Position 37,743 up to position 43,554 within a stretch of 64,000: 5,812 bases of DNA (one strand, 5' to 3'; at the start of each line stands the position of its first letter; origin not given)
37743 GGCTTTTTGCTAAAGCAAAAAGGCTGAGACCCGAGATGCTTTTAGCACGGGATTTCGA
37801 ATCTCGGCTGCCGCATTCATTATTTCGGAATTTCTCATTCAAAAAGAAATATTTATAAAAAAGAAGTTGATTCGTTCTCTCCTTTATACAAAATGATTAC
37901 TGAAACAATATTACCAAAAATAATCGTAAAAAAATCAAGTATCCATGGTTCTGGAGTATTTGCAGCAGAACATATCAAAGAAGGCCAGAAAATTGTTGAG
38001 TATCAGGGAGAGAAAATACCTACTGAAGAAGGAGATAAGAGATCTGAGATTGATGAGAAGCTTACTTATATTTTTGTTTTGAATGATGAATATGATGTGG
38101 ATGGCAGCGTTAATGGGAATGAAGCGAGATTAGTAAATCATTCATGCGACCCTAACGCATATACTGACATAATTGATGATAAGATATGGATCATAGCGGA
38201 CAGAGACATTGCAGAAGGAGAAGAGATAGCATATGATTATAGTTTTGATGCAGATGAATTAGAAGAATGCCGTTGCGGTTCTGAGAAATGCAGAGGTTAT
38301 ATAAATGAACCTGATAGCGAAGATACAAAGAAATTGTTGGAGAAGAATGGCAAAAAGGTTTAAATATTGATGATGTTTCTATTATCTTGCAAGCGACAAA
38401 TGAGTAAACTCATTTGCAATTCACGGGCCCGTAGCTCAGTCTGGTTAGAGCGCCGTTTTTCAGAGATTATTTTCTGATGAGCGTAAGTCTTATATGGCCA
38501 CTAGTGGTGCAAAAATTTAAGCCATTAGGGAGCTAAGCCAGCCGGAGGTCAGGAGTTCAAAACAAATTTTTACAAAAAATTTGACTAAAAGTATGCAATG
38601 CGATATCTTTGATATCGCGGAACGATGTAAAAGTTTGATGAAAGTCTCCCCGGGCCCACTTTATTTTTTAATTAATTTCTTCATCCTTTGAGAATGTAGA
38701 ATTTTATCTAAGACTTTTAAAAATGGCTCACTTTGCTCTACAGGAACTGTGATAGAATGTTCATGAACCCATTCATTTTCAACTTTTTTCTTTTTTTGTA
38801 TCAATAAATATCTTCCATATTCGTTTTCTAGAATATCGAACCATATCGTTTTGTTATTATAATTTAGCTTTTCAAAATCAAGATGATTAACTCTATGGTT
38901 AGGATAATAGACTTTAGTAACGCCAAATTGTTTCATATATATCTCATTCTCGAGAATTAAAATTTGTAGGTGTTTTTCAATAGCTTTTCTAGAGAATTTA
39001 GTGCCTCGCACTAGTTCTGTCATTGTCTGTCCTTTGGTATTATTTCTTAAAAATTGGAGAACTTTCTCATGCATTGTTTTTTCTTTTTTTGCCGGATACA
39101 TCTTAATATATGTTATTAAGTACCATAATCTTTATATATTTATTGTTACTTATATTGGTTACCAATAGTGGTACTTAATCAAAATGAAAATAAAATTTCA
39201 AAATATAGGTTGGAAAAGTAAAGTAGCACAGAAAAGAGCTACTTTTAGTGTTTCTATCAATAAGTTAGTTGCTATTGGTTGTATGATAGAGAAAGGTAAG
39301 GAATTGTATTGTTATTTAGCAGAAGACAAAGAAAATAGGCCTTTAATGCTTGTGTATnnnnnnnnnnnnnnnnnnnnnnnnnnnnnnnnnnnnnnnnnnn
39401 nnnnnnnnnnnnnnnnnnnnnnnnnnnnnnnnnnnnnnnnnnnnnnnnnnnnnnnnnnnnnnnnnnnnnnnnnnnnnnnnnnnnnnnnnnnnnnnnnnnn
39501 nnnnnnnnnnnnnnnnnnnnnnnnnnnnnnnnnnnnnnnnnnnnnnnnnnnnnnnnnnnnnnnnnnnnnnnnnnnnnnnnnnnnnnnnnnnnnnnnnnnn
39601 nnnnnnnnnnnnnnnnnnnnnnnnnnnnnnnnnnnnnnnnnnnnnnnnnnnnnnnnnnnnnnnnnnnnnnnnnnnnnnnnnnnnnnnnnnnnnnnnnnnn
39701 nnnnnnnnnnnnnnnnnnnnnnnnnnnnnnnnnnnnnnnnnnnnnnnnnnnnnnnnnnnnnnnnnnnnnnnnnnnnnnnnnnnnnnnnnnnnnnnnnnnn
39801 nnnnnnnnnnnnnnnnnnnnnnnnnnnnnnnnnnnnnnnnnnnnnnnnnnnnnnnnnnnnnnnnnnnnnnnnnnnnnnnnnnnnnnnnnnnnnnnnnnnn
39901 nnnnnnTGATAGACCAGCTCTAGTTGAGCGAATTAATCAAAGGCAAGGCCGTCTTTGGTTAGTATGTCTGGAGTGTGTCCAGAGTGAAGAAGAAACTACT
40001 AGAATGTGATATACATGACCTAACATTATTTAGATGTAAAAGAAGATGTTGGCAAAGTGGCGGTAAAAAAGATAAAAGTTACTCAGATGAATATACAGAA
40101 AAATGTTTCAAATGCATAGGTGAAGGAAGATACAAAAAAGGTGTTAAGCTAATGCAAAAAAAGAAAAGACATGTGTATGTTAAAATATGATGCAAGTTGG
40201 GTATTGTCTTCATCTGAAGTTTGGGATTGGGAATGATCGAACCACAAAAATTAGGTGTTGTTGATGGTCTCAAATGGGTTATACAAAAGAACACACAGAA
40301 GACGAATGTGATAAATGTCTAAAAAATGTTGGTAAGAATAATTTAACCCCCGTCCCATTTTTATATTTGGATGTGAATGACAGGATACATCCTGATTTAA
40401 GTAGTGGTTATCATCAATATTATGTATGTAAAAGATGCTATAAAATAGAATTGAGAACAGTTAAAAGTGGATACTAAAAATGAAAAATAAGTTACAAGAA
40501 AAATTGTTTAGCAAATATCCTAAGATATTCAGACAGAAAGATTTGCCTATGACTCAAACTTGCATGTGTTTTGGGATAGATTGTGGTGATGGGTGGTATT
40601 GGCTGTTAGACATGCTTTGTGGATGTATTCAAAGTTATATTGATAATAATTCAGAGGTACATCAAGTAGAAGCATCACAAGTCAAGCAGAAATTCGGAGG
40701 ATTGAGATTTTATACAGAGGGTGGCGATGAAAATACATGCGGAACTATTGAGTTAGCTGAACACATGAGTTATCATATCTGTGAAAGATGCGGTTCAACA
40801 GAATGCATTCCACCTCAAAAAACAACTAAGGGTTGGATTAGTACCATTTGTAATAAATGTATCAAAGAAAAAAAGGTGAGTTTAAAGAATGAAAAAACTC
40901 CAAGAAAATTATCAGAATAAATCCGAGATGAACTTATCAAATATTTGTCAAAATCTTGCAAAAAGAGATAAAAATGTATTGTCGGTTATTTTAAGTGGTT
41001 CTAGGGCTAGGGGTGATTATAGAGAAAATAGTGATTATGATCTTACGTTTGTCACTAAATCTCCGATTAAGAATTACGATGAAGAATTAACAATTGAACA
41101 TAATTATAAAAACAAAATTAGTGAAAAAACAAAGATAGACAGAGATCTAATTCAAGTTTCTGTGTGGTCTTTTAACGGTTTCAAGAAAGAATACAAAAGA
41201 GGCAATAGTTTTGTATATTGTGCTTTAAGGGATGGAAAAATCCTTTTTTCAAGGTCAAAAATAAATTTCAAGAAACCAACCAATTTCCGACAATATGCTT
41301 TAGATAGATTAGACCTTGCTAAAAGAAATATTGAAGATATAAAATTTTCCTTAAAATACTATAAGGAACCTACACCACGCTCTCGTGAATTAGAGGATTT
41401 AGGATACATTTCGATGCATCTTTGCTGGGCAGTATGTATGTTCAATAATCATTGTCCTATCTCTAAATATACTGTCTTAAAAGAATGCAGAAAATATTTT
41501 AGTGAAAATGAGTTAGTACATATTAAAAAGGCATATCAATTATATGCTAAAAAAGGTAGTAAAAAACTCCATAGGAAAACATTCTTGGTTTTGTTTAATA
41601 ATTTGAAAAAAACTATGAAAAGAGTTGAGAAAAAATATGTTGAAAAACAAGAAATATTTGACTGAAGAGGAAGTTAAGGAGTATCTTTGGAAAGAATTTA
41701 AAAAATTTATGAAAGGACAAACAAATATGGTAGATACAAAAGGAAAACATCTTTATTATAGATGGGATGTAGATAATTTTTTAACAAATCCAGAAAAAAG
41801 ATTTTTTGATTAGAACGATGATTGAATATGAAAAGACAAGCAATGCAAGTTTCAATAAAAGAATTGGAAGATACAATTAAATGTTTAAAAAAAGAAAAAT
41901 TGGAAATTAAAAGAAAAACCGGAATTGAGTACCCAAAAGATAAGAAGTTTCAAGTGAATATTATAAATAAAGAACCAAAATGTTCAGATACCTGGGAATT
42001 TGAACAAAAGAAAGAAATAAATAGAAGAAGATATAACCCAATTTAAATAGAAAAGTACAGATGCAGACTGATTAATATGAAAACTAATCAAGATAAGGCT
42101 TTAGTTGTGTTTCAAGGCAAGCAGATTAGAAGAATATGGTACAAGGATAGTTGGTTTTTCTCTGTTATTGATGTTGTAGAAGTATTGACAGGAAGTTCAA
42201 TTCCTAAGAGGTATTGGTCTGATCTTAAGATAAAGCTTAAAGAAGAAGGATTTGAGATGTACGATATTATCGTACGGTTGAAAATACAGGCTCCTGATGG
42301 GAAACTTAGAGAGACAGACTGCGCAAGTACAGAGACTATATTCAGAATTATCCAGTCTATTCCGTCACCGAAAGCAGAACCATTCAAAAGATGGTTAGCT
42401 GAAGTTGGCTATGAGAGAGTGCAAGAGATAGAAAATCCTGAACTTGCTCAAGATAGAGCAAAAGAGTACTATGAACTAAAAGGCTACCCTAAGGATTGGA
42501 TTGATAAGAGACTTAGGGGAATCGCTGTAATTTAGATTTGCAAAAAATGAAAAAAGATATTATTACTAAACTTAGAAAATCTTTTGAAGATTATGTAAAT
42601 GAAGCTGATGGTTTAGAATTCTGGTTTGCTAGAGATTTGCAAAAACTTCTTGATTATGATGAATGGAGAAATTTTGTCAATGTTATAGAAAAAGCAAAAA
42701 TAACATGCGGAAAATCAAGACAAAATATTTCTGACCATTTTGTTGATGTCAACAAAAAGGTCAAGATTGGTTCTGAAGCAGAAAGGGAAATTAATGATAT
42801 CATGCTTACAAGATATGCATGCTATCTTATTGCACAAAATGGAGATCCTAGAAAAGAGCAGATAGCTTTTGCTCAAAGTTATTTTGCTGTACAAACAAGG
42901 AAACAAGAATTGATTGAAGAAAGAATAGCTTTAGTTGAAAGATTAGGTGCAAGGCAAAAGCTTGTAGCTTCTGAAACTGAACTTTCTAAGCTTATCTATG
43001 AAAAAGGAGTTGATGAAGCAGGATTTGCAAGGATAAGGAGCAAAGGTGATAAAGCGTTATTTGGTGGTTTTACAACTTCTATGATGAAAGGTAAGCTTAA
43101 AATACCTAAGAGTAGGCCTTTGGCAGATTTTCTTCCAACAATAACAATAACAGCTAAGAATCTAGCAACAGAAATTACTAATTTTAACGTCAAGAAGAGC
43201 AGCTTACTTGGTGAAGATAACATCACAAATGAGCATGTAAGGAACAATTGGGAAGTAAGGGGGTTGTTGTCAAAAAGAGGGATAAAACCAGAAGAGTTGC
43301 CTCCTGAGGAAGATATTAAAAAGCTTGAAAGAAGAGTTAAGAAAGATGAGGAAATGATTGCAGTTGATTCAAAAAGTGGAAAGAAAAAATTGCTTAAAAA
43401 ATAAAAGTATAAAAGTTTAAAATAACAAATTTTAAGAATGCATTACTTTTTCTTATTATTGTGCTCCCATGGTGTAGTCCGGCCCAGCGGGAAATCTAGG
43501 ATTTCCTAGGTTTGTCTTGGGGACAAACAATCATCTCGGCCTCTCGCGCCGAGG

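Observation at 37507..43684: Four tRNA genes in 6.2 kb, all interrupted, with seven introns and none at the canonical 37/38 site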

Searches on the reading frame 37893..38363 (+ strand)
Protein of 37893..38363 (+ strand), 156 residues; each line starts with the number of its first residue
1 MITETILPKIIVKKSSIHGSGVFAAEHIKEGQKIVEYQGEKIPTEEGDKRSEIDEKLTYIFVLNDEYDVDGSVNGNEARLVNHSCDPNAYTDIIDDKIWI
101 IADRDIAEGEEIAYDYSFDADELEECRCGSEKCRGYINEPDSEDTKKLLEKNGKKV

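Call 64: search_protein_families(library=pfam, proteins=[window:37893-38363:+], max_evalue=0.01)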
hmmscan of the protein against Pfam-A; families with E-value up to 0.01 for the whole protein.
window:37893-38363:+ (156 aa): 1 family
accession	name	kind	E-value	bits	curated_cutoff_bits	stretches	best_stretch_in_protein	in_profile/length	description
PF00856.33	SET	-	1.9e-24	86.5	22.4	1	19-117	1-105/105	SET domain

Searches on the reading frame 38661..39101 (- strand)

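Call 64: search_protein_families(library=pfam, proteins=[window:38661-39101:-], max_evalue=0.01)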
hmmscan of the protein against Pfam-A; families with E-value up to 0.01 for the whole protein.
window:38661-39101:- (146 aa): 2 families
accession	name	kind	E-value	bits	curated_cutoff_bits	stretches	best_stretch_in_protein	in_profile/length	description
PF04845.19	PurA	-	3.6e-05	23.7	25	1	56-136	144-217/219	PurA ssDNA and RNA-binding protein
PF08279.18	HTH_11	-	0.0031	17.8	25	0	12-49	3-40/55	HTH domain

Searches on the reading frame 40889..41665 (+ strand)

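Call 64: search_protein_families(library=pfam, proteins=[window:40889-41665:+], max_evalue=0.01)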
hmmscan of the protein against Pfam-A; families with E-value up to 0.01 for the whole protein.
window:40889-41665:+ (258 aa): 4 families
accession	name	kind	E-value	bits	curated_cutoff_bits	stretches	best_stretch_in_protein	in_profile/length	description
PF18765.7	Polbeta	-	1.1e-10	41.9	26.9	1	20-111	3-89/93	Polymerase beta, Nucleotidyltransferase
PF01909.29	NTP_transf_2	-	2.4e-08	34.7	21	1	21-92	6-73/93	Nucleotidyltransferase domain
PF04439.18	Adenyl_transf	-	0.0005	19.7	22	1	11-58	2-51/279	Streptomycin adenylyltransferase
PF10127.15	RlaP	-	0.00091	19.4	23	1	25-111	15-94/249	RNA repair pathway DNA polymerase beta family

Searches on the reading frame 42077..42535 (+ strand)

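Call 64: search_protein_families(library=pfam, proteins=[window:42077-42535:+], max_evalue=0.01)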
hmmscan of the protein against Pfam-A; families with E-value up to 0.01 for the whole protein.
window:42077-42535:+ (152 aa): 1 family
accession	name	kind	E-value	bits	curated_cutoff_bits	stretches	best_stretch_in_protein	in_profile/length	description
PF02498.22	Bro-N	-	9.5e-10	39.4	25.6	1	16-109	1-92/96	BRO family, N-terminal domain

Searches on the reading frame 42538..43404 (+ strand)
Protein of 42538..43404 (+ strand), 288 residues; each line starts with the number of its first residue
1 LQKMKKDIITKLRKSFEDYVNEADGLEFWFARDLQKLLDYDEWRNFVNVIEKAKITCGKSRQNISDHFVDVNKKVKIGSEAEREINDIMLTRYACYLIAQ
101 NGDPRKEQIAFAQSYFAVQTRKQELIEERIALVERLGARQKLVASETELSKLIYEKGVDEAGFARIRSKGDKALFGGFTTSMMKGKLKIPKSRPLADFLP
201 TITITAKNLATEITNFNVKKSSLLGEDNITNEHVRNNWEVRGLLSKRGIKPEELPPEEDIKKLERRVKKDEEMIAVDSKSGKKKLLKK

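Call 64: search_protein_families(library=pfam, proteins=[window:42538-43404:+], max_evalue=0.01)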
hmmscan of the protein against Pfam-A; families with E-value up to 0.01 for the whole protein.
window:42538-43404:+ (288 aa): 1 family
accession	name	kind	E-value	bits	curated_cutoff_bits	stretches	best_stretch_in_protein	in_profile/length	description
PF02498.22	Bro-N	-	1.5e-10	42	25.6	1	24-111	8-87/96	BRO family, N-terminal domain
